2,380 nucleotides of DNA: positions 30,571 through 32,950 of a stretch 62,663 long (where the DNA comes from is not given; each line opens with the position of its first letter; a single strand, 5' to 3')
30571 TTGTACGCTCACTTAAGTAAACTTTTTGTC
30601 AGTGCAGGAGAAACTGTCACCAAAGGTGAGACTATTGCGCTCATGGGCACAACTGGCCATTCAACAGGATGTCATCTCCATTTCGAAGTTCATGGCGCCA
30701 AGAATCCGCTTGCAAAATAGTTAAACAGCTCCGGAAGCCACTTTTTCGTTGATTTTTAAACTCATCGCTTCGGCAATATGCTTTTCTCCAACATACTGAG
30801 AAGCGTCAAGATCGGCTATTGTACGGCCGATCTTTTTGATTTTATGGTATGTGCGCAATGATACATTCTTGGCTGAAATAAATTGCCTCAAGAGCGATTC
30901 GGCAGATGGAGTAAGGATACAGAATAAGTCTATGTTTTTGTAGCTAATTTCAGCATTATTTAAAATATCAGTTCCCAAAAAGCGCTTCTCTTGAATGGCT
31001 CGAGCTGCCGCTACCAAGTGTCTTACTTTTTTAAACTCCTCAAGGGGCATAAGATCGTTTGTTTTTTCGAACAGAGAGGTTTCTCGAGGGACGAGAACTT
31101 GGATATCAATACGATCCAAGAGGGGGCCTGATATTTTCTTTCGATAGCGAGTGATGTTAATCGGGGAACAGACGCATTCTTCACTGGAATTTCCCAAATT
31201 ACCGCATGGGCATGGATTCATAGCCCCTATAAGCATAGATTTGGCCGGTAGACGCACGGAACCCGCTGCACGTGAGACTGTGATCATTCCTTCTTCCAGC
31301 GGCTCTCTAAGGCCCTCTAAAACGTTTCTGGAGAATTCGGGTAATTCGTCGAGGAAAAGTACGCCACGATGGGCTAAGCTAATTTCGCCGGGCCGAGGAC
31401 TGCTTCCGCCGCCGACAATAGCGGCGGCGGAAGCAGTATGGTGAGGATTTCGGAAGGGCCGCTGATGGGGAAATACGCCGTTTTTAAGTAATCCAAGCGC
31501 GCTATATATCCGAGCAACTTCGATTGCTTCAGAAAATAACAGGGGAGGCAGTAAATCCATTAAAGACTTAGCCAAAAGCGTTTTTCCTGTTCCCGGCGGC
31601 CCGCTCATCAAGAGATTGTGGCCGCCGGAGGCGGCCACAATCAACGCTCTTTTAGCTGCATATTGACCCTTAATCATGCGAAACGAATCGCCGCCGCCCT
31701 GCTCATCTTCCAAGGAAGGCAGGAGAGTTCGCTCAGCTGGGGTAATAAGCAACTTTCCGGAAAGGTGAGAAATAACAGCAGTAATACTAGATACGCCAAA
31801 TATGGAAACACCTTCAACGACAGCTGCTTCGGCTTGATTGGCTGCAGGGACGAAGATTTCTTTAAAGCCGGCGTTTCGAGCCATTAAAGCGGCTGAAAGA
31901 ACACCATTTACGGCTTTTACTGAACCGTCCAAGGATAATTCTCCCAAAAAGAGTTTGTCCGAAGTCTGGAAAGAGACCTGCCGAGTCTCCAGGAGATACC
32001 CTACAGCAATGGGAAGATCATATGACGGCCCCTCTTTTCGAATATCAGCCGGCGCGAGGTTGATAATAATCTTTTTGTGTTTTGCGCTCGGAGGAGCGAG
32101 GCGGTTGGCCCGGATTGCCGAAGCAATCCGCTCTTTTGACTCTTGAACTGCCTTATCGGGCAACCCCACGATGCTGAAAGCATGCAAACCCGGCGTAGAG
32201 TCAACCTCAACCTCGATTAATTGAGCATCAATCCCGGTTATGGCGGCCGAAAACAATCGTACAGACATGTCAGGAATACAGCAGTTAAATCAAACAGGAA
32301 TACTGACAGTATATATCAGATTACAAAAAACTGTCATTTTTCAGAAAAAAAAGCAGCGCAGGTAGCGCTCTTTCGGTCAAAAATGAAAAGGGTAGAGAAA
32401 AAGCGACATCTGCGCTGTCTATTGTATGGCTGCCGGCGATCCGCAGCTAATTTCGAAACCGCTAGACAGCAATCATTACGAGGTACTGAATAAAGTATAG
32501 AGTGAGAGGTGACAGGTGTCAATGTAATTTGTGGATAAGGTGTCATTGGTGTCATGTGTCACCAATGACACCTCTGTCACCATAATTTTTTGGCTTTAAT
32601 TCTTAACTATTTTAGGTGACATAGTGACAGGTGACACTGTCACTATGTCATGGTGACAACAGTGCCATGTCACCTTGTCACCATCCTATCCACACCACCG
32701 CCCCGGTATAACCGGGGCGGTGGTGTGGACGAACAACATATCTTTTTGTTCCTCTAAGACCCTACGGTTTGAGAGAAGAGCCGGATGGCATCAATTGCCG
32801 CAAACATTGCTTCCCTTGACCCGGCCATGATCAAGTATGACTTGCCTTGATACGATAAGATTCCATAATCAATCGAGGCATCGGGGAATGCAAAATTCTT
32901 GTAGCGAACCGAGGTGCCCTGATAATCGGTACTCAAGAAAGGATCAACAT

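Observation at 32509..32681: Right GTSAC / GGTGACA array with 13- and 14-bp perfect inverted repeats upstream of the comM promoters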

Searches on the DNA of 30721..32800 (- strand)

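Call 17: search_rna_families(source=window, start=32200, end=32800, threshold=evalue, max_evalue=10, show_alignments=3)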
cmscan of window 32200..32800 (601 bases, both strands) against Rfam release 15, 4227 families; matches with E-value up to 10: 33.
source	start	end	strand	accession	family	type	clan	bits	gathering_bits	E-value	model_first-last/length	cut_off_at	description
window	32680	32737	-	RF01064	mir-253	Gene; miRNA;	-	24.6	72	0.014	1-98/98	no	mir-253 microRNA precursor family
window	32677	32738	-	RF01015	mir-885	Gene; miRNA;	-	21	66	0.091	1-74/74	no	mir-885 microRNA precursor family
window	32686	32732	-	RF04261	MIR1861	Gene; miRNA;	-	20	88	0.19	1-110/110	no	MIR1861 microRNA precursor family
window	32299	32423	+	RF00265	SNORA69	Gene; snRNA; snoRNA; HACA-box;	-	20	47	0.56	1-132/132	no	Small nucleolar RNA SNORA69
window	32682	32740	-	RF01007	mir-624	Gene; miRNA;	-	19.9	100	0.3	1-86/86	no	mir-624 microRNA precursor family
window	32685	32730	-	RF04151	MIR4387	Gene; miRNA;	CL00144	19.8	84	0.28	1-109/109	no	MIR4387 microRNA precursor family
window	32535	32591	+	RF03821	mir-2002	Gene; miRNA;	-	19.8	49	0.38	1-68/68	no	mir-2002 microRNA precursor family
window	32540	32571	+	RF03843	MIR2600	Gene; miRNA;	-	19.7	98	0.35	1-85/85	no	MIR2600 microRNA precursor family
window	32689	32729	+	RF04151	MIR4387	Gene; miRNA;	CL00144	19.3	84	0.38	29-78/109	no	MIR4387 microRNA precursor family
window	32612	32683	-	RF04276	MIR4371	Gene; miRNA;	CL00144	19.2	110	0.16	1-158/158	no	MIR4371 microRNA precursor family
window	32540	32571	-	RF03843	MIR2600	Gene; miRNA;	-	19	98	0.55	1-85/85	no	MIR2600 microRNA precursor family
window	32689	32729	+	RF03720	MIR4228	Gene; miRNA;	-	18.6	180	0.13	28-130/152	no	MIR4228 microRNA precursor family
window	32688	32730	+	RF03728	MIR1511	Gene; miRNA;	-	18.5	100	1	1-85/85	no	MIR1511 microRNA precursor family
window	32610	32689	-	RF00714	MIR535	Gene; miRNA;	-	18.4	64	0.61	1-95/95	no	MIR535 microRNA precursor family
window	32697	32721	-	RF03356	mir-4782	Gene; miRNA;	-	17.4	100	2.5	1-79/79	no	mir-4782 microRNA precursor family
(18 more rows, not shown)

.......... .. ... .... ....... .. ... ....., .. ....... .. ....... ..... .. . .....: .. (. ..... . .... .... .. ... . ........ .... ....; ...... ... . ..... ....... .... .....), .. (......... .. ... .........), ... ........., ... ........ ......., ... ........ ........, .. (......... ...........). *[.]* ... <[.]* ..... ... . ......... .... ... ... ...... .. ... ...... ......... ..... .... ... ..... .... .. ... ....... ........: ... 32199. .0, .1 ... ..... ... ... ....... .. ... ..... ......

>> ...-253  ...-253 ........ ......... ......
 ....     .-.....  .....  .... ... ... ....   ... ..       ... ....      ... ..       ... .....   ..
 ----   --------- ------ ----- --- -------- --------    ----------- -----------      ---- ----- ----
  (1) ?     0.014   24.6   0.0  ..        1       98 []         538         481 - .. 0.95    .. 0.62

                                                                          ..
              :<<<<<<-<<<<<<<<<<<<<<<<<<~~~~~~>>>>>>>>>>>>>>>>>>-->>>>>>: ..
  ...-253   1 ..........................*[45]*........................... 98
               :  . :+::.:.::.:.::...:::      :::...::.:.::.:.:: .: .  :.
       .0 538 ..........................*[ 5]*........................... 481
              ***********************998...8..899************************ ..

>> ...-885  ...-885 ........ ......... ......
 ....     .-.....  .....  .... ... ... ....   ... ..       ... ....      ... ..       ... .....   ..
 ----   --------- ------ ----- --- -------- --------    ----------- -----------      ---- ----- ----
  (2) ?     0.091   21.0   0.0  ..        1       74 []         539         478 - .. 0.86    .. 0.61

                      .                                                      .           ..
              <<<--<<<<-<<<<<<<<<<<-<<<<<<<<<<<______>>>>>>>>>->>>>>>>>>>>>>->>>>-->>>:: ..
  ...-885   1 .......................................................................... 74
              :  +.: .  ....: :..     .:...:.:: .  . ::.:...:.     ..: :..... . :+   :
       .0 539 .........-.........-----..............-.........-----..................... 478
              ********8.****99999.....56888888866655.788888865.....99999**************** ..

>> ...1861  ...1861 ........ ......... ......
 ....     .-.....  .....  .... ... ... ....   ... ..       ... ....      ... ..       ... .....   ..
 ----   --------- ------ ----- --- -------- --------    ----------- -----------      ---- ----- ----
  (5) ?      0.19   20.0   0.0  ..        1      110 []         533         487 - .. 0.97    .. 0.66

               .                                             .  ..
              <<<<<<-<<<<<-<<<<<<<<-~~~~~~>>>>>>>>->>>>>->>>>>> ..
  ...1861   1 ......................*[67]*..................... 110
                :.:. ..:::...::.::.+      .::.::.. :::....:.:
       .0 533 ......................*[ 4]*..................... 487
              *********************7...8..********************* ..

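Call 40: search_rna_families(sources=[L001, L002, L003, L004, L005, L006, L007, L008, L013], threshold=gathering)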
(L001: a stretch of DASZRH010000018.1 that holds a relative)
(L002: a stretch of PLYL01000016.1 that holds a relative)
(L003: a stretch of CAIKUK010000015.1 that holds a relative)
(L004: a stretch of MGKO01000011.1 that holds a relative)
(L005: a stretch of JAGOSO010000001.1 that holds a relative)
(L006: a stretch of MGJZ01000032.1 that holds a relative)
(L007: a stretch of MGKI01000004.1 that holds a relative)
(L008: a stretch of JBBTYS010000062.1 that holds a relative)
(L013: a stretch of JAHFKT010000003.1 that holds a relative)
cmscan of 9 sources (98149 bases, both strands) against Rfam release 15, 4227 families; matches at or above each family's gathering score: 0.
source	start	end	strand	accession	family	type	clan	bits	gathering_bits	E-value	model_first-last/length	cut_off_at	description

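Call 60: build_rna_model(alignment_id=A1)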
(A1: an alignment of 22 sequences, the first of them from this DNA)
Model R1 built from alignment A1 (22 sequences, 211 columns); structure: RNAalifold consensus.
model positions 119; base pairs 22; branch points 1; effective number of sequences 4.51; information 0.59 bits per position. Calibrated on 0.2 Mb of random sequence (short: E-values are rough).
structure used (alignment columns):
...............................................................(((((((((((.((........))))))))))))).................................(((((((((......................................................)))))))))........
